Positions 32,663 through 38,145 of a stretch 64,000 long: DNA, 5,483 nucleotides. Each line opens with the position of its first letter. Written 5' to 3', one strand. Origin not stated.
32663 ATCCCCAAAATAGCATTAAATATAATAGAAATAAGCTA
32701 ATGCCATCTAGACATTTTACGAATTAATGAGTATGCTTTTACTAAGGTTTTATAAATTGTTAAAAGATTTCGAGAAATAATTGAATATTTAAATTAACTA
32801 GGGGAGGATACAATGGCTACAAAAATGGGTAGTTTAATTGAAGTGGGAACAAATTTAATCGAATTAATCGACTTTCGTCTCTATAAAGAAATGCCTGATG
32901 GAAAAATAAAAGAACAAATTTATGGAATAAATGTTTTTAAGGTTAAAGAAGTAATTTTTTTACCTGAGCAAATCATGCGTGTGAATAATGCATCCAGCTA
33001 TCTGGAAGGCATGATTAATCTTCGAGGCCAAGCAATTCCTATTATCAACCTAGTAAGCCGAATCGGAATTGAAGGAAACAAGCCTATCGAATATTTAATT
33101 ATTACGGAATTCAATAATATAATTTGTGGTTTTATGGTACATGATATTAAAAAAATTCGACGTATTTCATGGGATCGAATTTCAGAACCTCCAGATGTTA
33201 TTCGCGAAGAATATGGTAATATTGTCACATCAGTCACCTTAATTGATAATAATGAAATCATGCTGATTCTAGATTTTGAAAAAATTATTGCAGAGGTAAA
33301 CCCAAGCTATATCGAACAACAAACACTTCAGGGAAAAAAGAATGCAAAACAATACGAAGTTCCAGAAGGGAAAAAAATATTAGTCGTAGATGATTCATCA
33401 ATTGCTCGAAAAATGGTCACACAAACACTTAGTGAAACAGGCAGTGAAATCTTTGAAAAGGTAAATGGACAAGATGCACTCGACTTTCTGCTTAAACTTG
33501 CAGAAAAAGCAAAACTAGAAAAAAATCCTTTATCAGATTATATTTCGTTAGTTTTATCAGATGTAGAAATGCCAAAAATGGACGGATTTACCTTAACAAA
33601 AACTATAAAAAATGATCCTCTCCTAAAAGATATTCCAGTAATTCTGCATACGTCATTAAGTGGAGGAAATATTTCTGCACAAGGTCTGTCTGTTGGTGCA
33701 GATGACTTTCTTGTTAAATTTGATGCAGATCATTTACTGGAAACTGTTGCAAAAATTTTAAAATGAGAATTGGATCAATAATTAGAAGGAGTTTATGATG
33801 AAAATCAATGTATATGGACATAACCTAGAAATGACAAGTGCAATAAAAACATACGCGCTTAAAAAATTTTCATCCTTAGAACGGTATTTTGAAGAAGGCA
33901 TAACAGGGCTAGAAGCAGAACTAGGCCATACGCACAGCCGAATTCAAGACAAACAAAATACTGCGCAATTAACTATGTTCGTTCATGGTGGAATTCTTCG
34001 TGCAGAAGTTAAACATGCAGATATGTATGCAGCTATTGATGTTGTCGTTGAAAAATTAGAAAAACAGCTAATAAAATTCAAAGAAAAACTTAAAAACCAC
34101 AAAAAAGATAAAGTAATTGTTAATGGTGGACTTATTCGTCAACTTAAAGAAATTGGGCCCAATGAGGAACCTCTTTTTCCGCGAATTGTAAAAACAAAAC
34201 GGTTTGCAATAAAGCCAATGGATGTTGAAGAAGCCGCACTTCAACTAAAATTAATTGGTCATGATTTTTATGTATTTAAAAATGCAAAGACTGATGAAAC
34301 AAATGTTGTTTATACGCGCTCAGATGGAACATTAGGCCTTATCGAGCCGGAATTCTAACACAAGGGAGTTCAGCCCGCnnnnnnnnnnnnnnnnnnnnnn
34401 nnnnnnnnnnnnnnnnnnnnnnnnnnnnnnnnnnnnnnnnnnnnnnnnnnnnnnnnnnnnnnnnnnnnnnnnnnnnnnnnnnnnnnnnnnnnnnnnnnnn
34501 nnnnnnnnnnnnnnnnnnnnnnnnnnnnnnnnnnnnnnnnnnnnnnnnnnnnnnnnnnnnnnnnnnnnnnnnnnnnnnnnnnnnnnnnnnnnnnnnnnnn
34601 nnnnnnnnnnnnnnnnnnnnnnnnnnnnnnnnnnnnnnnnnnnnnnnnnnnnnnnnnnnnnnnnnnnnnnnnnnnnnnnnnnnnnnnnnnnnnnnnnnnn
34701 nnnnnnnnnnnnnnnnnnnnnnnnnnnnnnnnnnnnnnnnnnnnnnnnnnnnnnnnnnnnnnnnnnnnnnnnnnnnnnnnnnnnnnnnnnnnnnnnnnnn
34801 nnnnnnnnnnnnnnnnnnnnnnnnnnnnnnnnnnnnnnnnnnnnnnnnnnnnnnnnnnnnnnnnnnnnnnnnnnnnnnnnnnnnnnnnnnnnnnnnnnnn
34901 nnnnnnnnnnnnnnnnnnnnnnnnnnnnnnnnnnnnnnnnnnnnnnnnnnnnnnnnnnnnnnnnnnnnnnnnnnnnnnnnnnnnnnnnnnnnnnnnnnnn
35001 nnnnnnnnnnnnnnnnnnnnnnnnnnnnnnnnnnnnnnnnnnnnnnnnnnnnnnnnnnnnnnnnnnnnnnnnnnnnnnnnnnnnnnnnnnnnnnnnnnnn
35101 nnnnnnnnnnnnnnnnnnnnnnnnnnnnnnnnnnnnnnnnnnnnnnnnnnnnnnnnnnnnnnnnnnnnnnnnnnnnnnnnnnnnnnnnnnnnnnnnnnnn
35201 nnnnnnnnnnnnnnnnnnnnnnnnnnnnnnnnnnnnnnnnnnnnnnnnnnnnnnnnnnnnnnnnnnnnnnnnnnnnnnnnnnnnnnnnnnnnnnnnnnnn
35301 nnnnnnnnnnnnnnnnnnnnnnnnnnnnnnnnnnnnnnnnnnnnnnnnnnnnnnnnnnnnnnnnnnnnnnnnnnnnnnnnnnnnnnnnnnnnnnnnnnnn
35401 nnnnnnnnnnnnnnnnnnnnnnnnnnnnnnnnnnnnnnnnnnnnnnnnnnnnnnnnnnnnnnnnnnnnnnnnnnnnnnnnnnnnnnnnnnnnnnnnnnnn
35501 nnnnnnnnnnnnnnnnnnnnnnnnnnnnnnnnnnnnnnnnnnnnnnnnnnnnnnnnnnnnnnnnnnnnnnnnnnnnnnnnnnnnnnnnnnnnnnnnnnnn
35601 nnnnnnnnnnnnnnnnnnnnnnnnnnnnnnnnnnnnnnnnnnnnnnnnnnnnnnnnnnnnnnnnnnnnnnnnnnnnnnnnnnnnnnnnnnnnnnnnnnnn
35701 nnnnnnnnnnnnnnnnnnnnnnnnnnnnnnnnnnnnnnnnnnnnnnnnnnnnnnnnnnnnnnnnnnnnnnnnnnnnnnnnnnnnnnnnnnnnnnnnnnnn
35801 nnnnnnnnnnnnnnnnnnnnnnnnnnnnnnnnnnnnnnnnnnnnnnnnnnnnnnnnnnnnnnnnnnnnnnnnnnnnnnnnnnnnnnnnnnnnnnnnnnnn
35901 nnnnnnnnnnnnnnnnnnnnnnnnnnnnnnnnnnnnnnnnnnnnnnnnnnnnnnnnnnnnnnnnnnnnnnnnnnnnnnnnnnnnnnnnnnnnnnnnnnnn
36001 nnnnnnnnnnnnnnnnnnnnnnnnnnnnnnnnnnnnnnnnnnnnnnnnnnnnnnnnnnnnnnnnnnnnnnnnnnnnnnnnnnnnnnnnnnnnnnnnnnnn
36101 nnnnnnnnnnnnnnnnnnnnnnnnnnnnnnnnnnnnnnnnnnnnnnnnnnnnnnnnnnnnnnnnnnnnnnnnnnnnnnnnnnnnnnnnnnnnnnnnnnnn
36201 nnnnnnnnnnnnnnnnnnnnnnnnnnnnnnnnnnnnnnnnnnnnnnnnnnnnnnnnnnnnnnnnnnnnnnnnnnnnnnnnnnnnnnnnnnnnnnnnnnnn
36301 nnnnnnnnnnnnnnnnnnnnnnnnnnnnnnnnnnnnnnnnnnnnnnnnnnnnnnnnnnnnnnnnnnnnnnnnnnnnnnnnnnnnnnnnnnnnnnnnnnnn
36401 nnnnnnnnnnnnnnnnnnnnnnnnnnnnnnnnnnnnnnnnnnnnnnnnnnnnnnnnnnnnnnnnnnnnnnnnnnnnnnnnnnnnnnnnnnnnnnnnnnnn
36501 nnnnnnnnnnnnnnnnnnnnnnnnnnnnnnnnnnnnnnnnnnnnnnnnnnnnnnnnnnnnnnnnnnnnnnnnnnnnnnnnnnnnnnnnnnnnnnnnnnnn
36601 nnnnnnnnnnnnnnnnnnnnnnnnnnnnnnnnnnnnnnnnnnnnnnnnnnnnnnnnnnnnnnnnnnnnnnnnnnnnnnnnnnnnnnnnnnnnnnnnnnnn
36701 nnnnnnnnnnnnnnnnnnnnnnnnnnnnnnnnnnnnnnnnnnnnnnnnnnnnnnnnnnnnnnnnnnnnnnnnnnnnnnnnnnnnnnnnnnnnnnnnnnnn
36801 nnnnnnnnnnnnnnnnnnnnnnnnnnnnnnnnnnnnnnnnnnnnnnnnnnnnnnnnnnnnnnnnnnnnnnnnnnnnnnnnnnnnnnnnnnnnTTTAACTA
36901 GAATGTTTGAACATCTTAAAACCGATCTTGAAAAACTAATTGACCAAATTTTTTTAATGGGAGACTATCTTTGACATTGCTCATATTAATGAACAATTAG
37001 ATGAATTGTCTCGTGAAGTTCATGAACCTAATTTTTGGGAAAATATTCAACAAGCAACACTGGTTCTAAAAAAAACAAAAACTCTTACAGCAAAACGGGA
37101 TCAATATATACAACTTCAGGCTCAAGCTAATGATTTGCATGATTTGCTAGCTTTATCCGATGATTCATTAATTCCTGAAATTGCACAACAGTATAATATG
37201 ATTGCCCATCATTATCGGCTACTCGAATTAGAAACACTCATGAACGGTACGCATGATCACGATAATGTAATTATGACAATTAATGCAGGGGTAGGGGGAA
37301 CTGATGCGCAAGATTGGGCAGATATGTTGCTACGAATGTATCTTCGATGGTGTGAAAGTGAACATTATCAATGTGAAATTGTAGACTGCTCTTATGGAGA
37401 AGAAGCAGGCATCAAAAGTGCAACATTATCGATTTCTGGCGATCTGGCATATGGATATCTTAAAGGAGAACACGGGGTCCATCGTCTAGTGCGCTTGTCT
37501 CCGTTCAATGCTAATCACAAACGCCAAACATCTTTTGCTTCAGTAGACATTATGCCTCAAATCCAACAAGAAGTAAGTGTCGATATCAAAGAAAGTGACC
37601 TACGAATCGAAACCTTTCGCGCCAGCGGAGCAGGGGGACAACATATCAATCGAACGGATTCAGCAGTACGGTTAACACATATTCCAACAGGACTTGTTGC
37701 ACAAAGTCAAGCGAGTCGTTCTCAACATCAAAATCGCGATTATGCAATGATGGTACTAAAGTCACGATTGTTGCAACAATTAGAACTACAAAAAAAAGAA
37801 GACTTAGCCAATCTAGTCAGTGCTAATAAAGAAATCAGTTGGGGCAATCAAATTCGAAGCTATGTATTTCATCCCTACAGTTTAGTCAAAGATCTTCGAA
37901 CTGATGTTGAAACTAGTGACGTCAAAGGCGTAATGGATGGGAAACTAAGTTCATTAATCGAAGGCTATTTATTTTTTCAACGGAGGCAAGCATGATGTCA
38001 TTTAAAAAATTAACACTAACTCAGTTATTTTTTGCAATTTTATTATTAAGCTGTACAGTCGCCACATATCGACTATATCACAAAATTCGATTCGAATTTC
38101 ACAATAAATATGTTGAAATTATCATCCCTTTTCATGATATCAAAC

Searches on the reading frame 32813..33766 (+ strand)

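Call 32: search_protein_families(library=pfam, proteins=[window:32813-33766:+], max_evalue=0.00001)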
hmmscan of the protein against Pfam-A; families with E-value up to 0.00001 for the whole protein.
window:32813-33766:+ (317 aa): 2 families
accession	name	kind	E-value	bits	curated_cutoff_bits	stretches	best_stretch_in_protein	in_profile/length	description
PF01584.24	CheW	-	1.9e-26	92.8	23.5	1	32-161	7-136/138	CheW-like domain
PF00072.30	Response_reg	-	2e-17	63.8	30.2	1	189-312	1-110/111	Response regulator receiver domain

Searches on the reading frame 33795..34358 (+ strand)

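Call 58: search_protein_families(library=pfam, proteins=[window:33795-34358:+], max_evalue=0.000001)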
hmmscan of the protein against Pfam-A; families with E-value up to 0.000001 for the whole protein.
window:33795-34358:+ (187 aa): 2 families
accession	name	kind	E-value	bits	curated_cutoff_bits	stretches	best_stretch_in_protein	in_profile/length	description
PF16321.10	Ribosom_S30AE_C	-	2.7e-26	91.5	25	1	129-182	4-57/57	Sigma 54 modulation/S30EA ribosomal protein C terminus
PF02482.25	Ribosomal_S30AE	-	8.8e-23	81.3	23.7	1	4-100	1-88/88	Sigma 54 modulation protein / S30EA ribosomal protein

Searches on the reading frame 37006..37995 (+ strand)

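Call 32: search_protein_families(library=pfam, proteins=[window:37006-37995:+], max_evalue=0.00001)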
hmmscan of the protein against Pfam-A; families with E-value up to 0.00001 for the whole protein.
window:37006-37995:+ (329 aa): 2 families
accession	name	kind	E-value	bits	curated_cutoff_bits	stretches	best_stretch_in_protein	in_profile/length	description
PF03462.23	PCRF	-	7.5e-50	169.9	24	1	2-180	9-194/194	PCRF domain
PF00472.26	RF-1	-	9.1e-40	135.7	35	1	189-298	2-116/116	RF-1 domain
